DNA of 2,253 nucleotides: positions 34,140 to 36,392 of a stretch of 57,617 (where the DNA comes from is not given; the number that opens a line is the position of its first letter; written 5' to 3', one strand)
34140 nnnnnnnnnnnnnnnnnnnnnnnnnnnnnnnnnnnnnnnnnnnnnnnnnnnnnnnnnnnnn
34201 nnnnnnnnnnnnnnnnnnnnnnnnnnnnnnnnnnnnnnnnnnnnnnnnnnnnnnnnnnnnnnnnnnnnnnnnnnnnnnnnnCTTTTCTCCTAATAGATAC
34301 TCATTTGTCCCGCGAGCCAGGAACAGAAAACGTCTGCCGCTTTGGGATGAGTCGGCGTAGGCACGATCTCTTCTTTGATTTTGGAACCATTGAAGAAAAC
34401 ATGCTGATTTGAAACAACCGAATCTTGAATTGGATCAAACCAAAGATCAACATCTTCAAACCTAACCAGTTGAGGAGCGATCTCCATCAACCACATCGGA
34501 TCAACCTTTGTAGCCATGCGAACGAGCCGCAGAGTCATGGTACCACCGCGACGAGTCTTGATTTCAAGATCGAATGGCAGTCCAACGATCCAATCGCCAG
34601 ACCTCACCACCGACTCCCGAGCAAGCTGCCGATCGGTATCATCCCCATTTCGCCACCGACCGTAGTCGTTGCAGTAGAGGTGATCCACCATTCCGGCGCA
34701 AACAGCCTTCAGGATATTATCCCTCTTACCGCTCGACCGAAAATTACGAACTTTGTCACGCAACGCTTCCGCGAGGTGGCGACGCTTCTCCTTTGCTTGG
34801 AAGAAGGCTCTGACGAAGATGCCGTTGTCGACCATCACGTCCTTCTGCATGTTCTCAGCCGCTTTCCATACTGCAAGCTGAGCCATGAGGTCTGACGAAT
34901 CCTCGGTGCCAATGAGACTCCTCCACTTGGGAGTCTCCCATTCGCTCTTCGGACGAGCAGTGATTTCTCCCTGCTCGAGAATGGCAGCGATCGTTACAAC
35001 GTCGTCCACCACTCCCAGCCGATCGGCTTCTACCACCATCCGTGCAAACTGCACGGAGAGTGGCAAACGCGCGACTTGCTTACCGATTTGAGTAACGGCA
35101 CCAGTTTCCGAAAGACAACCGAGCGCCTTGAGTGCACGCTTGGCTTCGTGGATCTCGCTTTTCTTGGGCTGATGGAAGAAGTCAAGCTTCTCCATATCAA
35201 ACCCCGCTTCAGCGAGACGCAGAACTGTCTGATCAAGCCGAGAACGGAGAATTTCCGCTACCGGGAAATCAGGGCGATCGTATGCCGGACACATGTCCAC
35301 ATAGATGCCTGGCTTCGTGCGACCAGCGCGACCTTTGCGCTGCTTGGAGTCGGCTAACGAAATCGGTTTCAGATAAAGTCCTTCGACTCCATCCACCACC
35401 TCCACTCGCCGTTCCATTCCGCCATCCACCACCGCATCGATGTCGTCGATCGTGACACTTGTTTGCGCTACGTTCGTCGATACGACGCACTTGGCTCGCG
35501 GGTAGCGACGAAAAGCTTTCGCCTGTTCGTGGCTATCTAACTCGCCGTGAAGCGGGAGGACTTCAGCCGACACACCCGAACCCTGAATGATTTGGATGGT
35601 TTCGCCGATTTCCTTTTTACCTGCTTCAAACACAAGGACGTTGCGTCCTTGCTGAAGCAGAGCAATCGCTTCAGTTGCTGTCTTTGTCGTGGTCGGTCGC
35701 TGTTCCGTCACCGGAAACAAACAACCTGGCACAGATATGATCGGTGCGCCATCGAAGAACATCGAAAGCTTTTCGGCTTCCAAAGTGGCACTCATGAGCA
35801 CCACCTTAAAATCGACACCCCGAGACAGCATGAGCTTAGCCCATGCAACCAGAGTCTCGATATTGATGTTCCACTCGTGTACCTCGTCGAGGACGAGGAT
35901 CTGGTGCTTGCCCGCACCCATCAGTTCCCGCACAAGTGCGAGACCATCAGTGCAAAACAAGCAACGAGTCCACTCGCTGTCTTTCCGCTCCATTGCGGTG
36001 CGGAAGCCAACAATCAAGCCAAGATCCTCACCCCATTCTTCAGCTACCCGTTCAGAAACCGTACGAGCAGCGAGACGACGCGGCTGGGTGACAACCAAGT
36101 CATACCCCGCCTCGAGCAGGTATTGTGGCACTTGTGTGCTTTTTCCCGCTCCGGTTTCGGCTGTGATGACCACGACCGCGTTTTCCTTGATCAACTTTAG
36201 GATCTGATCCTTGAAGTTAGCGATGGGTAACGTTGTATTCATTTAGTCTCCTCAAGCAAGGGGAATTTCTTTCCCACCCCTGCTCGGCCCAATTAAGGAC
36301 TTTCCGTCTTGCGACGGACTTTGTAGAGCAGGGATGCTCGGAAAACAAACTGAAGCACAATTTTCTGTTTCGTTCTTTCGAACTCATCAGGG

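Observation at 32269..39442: GC-rich ~7 kb island at the tRNA-Asp 3' flank: DEAH helicase plus orphan genes and dense RNA structure, with no integrase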

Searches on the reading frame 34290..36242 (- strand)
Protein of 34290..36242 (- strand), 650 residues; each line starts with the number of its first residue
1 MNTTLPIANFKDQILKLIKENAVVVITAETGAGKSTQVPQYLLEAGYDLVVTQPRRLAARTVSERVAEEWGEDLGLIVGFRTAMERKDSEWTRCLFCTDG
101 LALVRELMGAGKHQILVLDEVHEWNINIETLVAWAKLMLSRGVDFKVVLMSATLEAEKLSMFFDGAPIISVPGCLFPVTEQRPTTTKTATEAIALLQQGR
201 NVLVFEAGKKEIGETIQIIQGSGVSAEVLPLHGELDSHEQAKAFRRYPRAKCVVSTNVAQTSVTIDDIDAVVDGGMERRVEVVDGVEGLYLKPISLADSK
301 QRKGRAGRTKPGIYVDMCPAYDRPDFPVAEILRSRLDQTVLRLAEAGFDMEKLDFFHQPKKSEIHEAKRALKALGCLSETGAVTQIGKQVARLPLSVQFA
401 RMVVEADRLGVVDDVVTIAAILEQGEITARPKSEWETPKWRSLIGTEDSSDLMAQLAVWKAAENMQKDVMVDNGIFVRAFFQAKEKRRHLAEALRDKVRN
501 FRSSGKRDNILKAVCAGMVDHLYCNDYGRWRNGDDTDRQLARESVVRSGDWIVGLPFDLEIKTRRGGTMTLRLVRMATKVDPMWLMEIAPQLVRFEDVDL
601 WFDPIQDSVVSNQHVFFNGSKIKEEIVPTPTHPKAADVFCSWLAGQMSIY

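Call 7: search_protein_families(library=pfam, proteins=[window:34290-36242:-], max_evalue=0.1)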
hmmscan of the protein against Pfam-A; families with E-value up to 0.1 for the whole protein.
window:34290-36242:- (650 aa): 6 families
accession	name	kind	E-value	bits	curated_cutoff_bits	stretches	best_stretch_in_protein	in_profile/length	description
PF00271.37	Helicase_C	-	8.8e-13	48.9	23.5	1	195-309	11-109/110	Helicase conserved C-terminal domain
PF00270.35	DEAD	-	1.2e-07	32.1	26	1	12-159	5-164/167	DEAD/DEAH box helicase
PF04408.29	HA2_N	-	4.1e-05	24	21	1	371-395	5-29/29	Helicase associated domain (HA2), winged-helix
PF21010.2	HA2_C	-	5.5e-05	24.1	21.3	1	397-439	2-46/77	Helicase associated domain (HA2), ratchet-like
PF13401.12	AAA_22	-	0.00014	22.6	27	1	21-157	5-127/130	AAA domain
PF20720.3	nSTAND3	-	0.027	14.6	27.2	1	12-40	8-36/155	Novel STAND NTPase 3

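Call 8: search_protein_families(library=phrogs, proteins=[window:34290-36242:-], max_evalue=0.1)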
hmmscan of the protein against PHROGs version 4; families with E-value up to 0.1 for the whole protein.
window:34290-36242:- (650 aa): 3 families
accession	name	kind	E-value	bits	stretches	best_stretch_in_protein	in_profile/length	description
phrog_6819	-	DNA, RNA and nucleotide metabolism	0.027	13.9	1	14-156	29-180/645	Holliday junction branch migration helicase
phrog_16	-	DNA, RNA and nucleotide metabolism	0.056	12.6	0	114-272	378-565/986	DNA helicase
phrog_16031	-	unknown function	0.088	14.5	0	22-64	11-54/105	-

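Call 9: search_protein_families(library=padloc, proteins=[window:34290-36242:-], max_evalue=0.1)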
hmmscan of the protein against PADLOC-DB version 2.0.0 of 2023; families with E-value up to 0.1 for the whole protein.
window:34290-36242:- (650 aa): 11 families
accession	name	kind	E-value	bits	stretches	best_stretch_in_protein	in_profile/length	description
PDLC00938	Cas3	-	2.9e-06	24.7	1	115-163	127-173/358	CRISPR-associated helicase Cas3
PDLC01767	Cas3e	-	7e-05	19.5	1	113-165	327-378/680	-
PDLC01252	Cas3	-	8.7e-05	20.1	1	115-178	115-164/324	CAS-I; effector_G3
PDLC01710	Cas3a1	-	0.00015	18.4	1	116-154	347-385/745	Cas3_1_CAS-I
PDLC03960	SngC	-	0.0055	13.5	1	181-310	244-362/720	-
PDLC00185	HamB1|HamB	-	0.0059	12.5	1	4-190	140-317/871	DEAD-box helicase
PDLC04140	mad8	-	0.012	13.1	1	18-56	24-67/314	mads_8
PDLC01761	Cas3b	-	0.015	12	1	115-155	356-395/705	-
PDLC01148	RecD_like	-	0.03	10.6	1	6-64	313-374/719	RecD/Tra ATPase fused to N-terminal HHH domain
PDLC00186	HamB1|HamB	-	0.039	9.9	1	3-72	143-217/864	DEAD-box helicase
PDLC01762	Cas3b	-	0.051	10.1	1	114-160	360-405/692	-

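Call 10: search_protein_families(library=ncbifam, proteins=[window:34290-36242:-], max_evalue=0.1)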
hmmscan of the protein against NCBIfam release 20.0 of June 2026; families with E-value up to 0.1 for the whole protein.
window:34290-36242:- (650 aa): 8 families
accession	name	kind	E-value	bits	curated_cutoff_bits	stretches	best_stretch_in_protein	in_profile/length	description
TIGR01967.1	DEAH_box_HrpA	equivalog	7.3e-94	315.4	722.75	1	3-621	64-715/1284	ATP-dependent RNA helicase HrpA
NF008348.1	PRK11131.1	equivalog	1.1e-82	277.9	1400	1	3-471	65-564/1287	ATP-dependent RNA helicase HrpA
TIGR01970.1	DEAH_box_HrpB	equivalog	4.4e-75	253.5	546.15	1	5-435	1-455/825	ATP-dependent helicase HrpB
NF008662.0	PRK11664.1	equivalog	3e-65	220.9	1053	1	4-429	3-453/813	ATP-dependent helicase HrpB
TIGR01587.1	cas3_core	equivalog_domain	1.1e-05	24.7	102.45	1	115-163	127-173/358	CRISPR-associated helicase Cas3'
NF008744.0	PRK11776.1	equivalog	5.4e-05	21.9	524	1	189-282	232-325/460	ATP-dependent RNA helicase DbpA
NF053711.1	RNA_heli_RhlE1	exception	0.0016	17.3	750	1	197-273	240-318/434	RNA helicase RhlE1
NF008394.0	PRK11192.1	equivalog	0.024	13.5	507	1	199-281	247-329/441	ATP-dependent RNA helicase SrmB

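Call 11: find_homologous_proteins(query=window:34290-36242:-)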
Query window:34290-36242:- (650 aa): 5088 proteins with E <= 0.001 among 8000 candidates; the best 120 are listed.
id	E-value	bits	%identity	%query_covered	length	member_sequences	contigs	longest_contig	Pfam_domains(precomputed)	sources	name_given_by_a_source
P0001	0.0e+0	1468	100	100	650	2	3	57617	PF00270.36,PF00271.38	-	-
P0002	0.0e+0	1238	86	100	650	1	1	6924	PF00270.36,PF13401.13,PF00271.38,PF04408.30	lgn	-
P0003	0.0e+0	1152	80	100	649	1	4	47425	PF00270.36,PF13401.13,PF00271.38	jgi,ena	jgi:ATP-dependent helicase HrpA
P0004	0.0e+0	1119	78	100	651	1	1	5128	PF00270.36,PF13401.13,PF00271.38,PF21010.3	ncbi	-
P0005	0.0e+0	1087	77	100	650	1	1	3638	PF00270.36,PF13401.13,PF00271.38,PF04408.30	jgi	-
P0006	0.0e+0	1017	71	100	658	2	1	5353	PF00270.36,PF00271.38,PF21010.3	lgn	-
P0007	4.0e-296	1001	70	99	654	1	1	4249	PF00270.36,PF13401.13,PF00271.38,PF04408.30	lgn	-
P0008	5.7e-296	1001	69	100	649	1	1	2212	PF00270.36,PF00271.38,PF04408.30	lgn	-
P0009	3.3e-294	995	69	99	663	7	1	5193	PF00270.36,PF00271.38,PF21010.3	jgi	jgi:ATP-dependent helicase HrpA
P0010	5.5e-294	994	70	100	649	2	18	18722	PF00270.36,PF00271.38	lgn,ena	-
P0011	1.7e-293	993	69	99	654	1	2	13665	PF00270.36,PF00271.38,PF21010.3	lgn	-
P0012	1.8e-293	993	70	100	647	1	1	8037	PF00270.36,PF00271.38,PF04408.30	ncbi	-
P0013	2.2e-293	992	69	100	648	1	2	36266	PF00270.36,PF00271.38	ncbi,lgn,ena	-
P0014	1.4e-292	990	69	100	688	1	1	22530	PF00270.36,PF00271.38,PF04408.30,PF21010.3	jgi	jgi:ATP-dependent helicase HrpA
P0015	5.1e-291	985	68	100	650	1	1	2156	PF00270.36,PF00271.38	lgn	-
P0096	4.1e-257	873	64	99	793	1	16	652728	PF00270.36,PF13401.13,PF00271.38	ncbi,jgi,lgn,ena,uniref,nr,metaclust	ncbi:hypothetical protein A3C89_02390 [Candidatus Kaiserbacteria bacterium RIFCSPHIGHO2_02_FULL_50_5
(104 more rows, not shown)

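Call 13: find_encoding_contigs(protein=P0003, flank=10000, max_places=4)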
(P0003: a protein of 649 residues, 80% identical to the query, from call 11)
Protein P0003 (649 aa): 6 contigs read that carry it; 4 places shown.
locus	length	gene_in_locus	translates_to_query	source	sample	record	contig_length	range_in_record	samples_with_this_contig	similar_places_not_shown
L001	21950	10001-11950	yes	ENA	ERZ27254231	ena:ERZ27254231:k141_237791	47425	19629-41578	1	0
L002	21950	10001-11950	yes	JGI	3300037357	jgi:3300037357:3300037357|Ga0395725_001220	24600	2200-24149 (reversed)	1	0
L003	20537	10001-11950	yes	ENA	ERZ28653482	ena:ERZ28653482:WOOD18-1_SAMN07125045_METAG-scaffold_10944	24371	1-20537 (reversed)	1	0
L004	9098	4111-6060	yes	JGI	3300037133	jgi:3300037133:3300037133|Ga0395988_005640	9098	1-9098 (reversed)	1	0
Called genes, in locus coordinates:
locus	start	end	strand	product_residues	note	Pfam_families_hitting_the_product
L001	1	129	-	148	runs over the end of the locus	-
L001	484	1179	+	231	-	-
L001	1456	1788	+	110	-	-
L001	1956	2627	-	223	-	-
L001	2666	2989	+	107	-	-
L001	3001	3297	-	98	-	-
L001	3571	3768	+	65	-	-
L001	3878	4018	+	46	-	-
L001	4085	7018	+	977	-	-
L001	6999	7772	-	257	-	PF01978:TrmB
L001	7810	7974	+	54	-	-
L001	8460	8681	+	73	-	-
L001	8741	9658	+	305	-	-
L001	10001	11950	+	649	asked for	PF00270:DEAD, PF13401:AAA_22 (weak), PF00271:Helicase_C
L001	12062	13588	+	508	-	-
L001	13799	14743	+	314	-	-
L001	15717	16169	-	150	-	PF00293:NUDIX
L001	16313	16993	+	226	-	-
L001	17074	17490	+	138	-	-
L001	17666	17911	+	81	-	-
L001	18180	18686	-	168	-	-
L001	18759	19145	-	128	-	-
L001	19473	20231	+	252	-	-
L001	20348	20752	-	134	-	PF00293:NUDIX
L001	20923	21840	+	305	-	PF10017:Methyltransf_33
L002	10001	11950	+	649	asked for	PF00270:DEAD, PF13401:AAA_22 (weak), PF00271:Helicase_C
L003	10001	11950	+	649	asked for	PF00270:DEAD, PF13401:AAA_22 (weak), PF00271:Helicase_C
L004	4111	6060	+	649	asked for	PF00270:DEAD, PF13401:AAA_22 (weak), PF00271:Helicase_C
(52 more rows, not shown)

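Call 14: find_encoding_contigs(protein=P0002, flank=10000, max_places=3)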
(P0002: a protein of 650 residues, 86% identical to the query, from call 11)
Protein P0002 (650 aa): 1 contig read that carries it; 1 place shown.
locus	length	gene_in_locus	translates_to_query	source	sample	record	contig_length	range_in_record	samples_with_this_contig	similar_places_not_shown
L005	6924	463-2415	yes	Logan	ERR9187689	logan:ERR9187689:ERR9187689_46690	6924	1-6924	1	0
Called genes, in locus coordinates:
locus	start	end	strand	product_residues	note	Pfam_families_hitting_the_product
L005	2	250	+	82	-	?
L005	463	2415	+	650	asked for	PF00270:DEAD, PF13401:AAA_22 (weak), PF00271:Helicase_C, PF04408:WHD_HA2 (weak)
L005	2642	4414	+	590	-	-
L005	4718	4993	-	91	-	-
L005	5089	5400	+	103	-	PF01371:Trp_repressor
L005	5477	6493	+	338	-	-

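Call 15: find_encoding_contigs(protein=P0096, flank=10000, max_places=3)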
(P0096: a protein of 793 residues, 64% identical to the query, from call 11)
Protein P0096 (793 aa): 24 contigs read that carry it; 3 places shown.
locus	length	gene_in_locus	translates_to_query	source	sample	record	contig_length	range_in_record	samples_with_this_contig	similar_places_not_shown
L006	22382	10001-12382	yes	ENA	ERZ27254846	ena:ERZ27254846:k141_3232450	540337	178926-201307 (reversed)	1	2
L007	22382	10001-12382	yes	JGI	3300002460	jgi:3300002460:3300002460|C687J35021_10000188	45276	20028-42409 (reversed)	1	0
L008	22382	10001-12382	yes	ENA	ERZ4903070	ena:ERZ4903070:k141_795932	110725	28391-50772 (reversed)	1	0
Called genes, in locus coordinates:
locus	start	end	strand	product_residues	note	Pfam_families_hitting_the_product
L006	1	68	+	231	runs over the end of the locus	-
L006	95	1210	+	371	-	-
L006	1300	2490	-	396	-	PF00575:S1 (weak), PF13509:S1_2 (faint), PF23459:S1_RRP5 (faint), PF00575:S1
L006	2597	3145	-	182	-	PF01327:Pep_deformylase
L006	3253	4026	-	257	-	PF00303:Thymidylat_synt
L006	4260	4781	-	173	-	PF00186:DHFR_1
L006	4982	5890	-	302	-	PF01145:Band_7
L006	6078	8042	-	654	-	PF05649:Peptidase_M13_N, PF01431:Peptidase_M13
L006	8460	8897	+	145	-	-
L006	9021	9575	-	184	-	-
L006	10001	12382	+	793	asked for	PF00270:DEAD, PF13401:AAA_22 (weak), PF00271:Helicase_C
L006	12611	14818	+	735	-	-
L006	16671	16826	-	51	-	-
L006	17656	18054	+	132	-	-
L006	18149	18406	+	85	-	-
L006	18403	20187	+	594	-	PF01807:Zn_ribbon_DnaG, PF08275:DNAG_N, PF01751:Toprim, PF13155:Toprim_2, PF13662:Toprim_4, PF10410:DnaB_bind (faint)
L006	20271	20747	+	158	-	-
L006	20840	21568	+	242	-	PF00300:His_Phos_1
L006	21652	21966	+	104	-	-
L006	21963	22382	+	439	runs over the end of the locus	PF13200:DUF4015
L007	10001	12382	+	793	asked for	PF00270:DEAD, PF13401:AAA_22 (weak), PF00271:Helicase_C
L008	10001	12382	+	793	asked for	PF00270:DEAD, PF13401:AAA_22 (weak), PF00271:Helicase_C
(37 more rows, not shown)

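Call 22: find_encoding_contigs(protein=P0001, flank=10000, max_places=5)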
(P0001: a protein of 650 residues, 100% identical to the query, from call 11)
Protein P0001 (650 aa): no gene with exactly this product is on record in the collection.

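Call 35: find_related_loci(query=window:34290-36242:-, collection=genome_contigs, flank=8000)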
Query window:34290-36242:- (650 aa) in genome_contigs; peptide patterns used: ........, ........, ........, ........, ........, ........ (x = any residue, [..] = any of these).
65 stretches matched a pattern; 7 encode a relative of the query (tblastn E <= 1e-3); 7 distinct loci.
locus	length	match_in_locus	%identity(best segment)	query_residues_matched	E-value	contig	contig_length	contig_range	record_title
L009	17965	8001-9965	63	2-647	0e+0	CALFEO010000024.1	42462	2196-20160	MAG TPA_asm: uncultured bacterium isolate SRR3330206_bin.16_CONCOCT_v1.1_MAG genome assembly, contig: ERZ724085.748, who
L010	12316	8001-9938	61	3-649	0e+0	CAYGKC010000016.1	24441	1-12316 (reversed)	MAG TPA_asm: uncultured Gammaproteobacteria bacterium isolate ERP113451_co4_284 genome assembly, contig: NODE_932_length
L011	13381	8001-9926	58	1-649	0e+0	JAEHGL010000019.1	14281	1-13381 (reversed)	Candidatus Komeilibacteria bacterium S5_K13 S5_K13__19, whole genome shotgun sequence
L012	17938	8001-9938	58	1-646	0e+0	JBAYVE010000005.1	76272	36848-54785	MAG: Patescibacteria group bacterium isolate SO_2016_LW3_52 scaffold00502_LW162_2016, whole genome shotgun sequence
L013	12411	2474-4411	52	5-639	0e+0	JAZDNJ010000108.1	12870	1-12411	MAG: Patescibacteria group bacterium isolate MEGAHIT-group-0.705 k141_11583719, whole genome shotgun sequence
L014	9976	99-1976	44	1-593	2e-147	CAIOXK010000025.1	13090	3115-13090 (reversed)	Candidatus Nomurabacteria bacterium isolate Ki1-1-6m_bin-0473 genome assembly, contig: bin-0473:25/43, whole genome shot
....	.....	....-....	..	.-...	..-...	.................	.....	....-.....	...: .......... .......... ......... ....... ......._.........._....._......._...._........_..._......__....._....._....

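Call 39: search_solved_structures(query=window:34290-36242:-, max_evalue=1e-20)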
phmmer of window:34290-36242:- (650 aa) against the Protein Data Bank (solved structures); distinct sequences matched with E-value up to 1e-20: 64 (the best 60 are shown).
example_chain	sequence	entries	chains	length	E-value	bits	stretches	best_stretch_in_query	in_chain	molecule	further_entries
6i3o_A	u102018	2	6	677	7.8e-78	265.5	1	4-597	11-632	Putative pre-mRNA splicing factor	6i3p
6qic_A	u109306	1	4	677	2e-77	264.1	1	4-597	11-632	Putative pre-mRNA splicing factor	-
6hys_A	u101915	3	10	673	4.4e-73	249.8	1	4-597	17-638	ATP-dependent RNA helicase DHX8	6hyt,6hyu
28zi_A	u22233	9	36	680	4.6e-73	249.7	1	4-597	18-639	ATP-dependent RNA helicase DHX8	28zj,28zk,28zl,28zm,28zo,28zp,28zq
28zs_A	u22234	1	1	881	1.3e-72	248.2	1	4-597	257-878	Glutathione S-transferase class-mu 26 kDa isozyme,ATP-dependent RNA helicase DHX8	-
5xjc_Y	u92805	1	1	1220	2.7e-72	247.2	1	4-597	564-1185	ATP-dependent RNA helicase DHX8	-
6icz_Y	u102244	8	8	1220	2.7e-72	247.2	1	4-597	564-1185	ATP-dependent RNA helicase DHX8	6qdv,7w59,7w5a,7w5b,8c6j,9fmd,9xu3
5mqf_q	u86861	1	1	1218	7.9e-71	242.4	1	4-597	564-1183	ATP-dependent RNA helicase DHX8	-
8po6_A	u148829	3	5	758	2e-70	241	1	4-616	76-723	ATP-dependent RNA helicase HrpA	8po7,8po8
8cnt_A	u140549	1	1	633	2.9e-70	240.5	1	5-591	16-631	Pre-mRNA splicing factor ATP-dependent RNA helicase prp16-like protein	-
6zwx_A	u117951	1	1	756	3e-70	240.5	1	4-616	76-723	ATP-dependent RNA helicase HrpA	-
6zww_A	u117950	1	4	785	3.4e-70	240.3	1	4-616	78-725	ATP-dependent RNA helicase HrpA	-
7akp_A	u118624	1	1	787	8.9e-70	238.9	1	4-616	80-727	ATP-dependent RNA helicase HrpA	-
9ggr_A2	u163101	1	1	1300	1.6e-69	238.1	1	4-615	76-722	ATP-dependent RNA helicase HrpA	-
9gft_B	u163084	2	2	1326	1.7e-69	238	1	4-615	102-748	ATP-dependent RNA helicase HrpA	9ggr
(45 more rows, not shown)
